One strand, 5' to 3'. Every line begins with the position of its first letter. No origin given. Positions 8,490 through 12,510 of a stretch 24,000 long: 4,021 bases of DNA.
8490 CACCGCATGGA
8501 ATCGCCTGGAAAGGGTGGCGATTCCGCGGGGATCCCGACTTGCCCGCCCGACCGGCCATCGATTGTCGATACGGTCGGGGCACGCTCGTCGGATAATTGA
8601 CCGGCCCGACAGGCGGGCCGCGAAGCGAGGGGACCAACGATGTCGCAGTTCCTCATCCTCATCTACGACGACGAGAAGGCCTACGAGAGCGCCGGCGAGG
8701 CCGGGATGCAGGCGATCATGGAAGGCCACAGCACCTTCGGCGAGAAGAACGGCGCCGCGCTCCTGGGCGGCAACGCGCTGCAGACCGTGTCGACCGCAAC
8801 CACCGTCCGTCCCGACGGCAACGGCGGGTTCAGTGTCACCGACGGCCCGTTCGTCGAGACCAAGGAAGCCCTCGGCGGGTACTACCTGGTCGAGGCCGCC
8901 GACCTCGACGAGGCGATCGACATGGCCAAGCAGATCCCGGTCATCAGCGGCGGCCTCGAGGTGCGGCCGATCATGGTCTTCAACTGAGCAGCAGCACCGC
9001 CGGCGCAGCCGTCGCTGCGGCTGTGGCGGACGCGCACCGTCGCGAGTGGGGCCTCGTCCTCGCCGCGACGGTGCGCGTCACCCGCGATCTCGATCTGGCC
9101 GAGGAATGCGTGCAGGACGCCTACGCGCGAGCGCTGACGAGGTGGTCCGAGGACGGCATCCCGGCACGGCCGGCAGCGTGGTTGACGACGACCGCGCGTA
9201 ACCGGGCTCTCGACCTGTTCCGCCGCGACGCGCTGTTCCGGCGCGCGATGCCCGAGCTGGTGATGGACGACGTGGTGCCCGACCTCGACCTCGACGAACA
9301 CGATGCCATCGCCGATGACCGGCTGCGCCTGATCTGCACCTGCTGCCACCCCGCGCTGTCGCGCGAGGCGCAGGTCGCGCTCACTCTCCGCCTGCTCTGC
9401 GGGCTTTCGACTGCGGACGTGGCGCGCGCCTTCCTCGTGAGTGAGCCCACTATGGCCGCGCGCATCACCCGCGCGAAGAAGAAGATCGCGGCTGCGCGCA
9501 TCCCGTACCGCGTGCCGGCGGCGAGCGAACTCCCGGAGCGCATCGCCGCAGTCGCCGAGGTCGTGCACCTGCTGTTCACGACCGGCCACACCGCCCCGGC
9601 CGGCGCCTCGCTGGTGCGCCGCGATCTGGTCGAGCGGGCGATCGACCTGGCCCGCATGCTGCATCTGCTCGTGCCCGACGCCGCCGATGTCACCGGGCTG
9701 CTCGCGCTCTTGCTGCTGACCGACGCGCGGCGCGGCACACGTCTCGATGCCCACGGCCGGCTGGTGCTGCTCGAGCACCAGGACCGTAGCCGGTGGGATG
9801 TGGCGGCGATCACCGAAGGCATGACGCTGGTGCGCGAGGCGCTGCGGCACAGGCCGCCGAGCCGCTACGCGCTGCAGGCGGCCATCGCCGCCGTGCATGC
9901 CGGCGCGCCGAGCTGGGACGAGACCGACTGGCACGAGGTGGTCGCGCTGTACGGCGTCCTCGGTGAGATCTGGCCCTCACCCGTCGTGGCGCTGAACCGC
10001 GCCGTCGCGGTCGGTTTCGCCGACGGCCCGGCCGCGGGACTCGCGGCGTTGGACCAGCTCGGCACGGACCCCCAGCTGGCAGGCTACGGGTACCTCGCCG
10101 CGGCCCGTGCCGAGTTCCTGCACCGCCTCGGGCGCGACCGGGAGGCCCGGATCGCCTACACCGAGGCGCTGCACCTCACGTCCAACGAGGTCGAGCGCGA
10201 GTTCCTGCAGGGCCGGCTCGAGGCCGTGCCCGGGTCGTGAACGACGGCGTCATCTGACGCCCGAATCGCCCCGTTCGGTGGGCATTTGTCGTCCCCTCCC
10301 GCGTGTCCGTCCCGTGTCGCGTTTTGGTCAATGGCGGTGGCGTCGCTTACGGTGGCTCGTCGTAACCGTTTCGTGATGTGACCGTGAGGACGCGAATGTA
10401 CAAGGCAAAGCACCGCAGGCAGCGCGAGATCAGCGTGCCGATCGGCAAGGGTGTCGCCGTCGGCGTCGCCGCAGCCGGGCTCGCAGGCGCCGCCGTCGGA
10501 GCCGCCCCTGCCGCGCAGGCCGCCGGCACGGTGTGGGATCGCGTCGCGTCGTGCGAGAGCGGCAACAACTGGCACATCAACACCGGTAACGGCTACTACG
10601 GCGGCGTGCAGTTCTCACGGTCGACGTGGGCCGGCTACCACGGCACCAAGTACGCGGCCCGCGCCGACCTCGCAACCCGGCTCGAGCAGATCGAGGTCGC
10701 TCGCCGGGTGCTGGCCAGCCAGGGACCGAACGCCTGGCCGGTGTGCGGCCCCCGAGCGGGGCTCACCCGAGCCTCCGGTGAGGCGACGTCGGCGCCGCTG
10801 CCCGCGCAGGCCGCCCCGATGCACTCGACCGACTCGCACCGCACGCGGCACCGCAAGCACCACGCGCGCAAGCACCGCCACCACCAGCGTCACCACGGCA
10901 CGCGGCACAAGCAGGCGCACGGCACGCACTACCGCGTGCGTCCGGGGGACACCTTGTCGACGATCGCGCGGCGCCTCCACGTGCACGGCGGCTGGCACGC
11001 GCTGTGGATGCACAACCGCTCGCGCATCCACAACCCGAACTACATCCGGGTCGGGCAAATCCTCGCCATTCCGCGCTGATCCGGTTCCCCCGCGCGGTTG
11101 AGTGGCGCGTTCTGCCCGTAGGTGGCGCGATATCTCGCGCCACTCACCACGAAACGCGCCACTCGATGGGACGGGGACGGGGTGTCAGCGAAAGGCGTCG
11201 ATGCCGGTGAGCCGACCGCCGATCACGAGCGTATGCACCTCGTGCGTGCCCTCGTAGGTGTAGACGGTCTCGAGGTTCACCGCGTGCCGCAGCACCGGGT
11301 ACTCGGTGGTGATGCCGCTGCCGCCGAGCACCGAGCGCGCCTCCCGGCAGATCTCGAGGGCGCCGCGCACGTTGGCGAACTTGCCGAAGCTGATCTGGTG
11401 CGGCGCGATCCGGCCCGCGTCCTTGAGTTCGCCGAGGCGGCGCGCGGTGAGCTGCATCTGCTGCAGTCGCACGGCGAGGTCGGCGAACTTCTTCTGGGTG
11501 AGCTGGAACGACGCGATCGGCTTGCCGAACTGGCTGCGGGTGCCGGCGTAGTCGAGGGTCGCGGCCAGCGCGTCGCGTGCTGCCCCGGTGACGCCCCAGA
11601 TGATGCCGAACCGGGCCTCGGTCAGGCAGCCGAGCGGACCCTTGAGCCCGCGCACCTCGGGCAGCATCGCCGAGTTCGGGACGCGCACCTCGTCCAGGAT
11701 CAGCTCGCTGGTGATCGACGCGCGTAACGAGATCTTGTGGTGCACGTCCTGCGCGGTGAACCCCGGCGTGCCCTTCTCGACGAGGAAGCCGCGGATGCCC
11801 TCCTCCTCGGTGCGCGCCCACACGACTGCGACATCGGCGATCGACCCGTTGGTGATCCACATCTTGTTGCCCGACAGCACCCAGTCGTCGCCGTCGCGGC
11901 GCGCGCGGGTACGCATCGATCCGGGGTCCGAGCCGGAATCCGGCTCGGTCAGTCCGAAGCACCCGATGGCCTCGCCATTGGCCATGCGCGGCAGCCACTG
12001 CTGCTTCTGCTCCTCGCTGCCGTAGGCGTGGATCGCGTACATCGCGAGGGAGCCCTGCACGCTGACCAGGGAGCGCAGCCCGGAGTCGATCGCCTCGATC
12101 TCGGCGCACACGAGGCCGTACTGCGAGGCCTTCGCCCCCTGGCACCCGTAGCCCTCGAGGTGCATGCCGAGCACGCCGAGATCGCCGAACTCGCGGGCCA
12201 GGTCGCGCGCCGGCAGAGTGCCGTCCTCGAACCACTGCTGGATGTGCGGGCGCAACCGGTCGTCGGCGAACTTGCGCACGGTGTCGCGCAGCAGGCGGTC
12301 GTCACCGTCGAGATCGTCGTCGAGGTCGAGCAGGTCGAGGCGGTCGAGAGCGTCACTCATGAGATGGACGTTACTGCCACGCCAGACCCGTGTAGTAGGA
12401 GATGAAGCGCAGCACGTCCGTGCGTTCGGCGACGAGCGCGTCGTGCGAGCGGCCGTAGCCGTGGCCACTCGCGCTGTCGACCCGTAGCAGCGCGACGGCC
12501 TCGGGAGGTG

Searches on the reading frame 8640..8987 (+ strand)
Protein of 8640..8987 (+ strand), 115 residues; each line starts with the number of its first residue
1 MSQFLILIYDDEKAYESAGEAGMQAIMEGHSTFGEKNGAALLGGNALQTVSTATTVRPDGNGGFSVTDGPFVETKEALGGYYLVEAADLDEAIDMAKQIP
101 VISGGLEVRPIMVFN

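Call 58: search_protein_families(library=pfam, proteins=[window:8640-8987:+], max_evalue=0.00001)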
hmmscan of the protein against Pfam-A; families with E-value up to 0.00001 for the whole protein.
window:8640-8987:+ (115 aa): 1 family
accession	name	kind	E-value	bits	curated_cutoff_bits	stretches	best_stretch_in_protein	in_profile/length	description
PF03795.20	YCII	-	1.8e-17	64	24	1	3-115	2-95/95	YCII-related domain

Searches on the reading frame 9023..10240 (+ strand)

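Call 59: search_protein_families(library=pfam, proteins=[window:9023-10240:+], max_evalue=0.00001)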
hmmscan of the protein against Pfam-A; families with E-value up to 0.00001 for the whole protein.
window:9023-10240:+ (405 aa): 3 families
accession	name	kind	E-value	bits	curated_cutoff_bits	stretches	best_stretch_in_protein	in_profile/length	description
PF20239.3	DUF6596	-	3.5e-29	101.5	27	1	173-273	1-101/102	Family of unknown function (DUF6596)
PF04542.20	Sigma70_r2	-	6.6e-10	39.1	24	1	11-69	8-68/71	Sigma-70 region 2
PF08281.18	Sigma70_r4_2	-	9.3e-10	38.4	25.7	1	107-155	6-54/54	Sigma-70, region 4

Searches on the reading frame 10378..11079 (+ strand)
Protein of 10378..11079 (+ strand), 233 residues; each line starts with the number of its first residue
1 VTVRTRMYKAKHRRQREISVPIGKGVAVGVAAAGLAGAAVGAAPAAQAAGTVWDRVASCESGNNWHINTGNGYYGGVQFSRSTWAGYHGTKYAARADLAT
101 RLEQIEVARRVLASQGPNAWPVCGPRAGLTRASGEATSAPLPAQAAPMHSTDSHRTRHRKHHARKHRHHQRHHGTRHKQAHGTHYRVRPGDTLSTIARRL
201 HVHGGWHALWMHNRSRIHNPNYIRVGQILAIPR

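Call 59: search_protein_families(library=pfam, proteins=[window:10378-11079:+], max_evalue=0.00001)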
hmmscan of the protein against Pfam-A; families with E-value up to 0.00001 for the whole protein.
window:10378-11079:+ (233 aa): 2 families
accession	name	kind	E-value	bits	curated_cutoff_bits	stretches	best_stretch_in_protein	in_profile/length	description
PF06737.19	Transglycosylas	-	1.6e-32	112.4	27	1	49-123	3-77/77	Transglycosylase-like domain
PF01476.26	LysM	-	2.2e-09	37.5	20.9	1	185-232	1-43/43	LysM domain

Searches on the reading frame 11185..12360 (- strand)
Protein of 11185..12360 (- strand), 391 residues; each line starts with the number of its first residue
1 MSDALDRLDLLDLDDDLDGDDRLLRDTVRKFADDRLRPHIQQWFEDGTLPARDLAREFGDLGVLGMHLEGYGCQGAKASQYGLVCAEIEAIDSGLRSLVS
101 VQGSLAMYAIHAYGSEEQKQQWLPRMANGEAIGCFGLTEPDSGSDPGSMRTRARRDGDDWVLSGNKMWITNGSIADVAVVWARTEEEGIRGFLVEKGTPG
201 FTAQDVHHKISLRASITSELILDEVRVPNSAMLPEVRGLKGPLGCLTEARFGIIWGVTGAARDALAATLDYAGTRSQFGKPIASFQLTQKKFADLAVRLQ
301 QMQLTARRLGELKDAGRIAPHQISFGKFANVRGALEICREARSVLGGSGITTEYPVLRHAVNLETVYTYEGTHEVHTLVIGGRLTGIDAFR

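Call 59: search_protein_families(library=pfam, proteins=[window:11185-12360:-], max_evalue=0.00001)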
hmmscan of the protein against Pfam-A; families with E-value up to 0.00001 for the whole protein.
window:11185-12360:- (391 aa): 4 families
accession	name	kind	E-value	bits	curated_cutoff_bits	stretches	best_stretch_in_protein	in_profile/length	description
PF02771.21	Acyl-CoA_dh_N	-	3.3e-33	114.8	22.9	1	20-130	3-113/113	Acyl-CoA dehydrogenase, N-terminal domain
PF00441.29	Acyl-CoA_dh_1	-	1.2e-30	107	22.4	1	237-384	2-149/150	Acyl-CoA dehydrogenase, C-terminal domain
PF02770.24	Acyl-CoA_dh_M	-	1.1e-26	93.2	33.3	1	134-225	1-97/97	Acyl-CoA dehydrogenase, middle domain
PF08028.16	Acyl-CoA_dh_2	-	1.1e-11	45.6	22.7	1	257-372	7-132/134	Acyl-CoA dehydrogenase, C-terminal domain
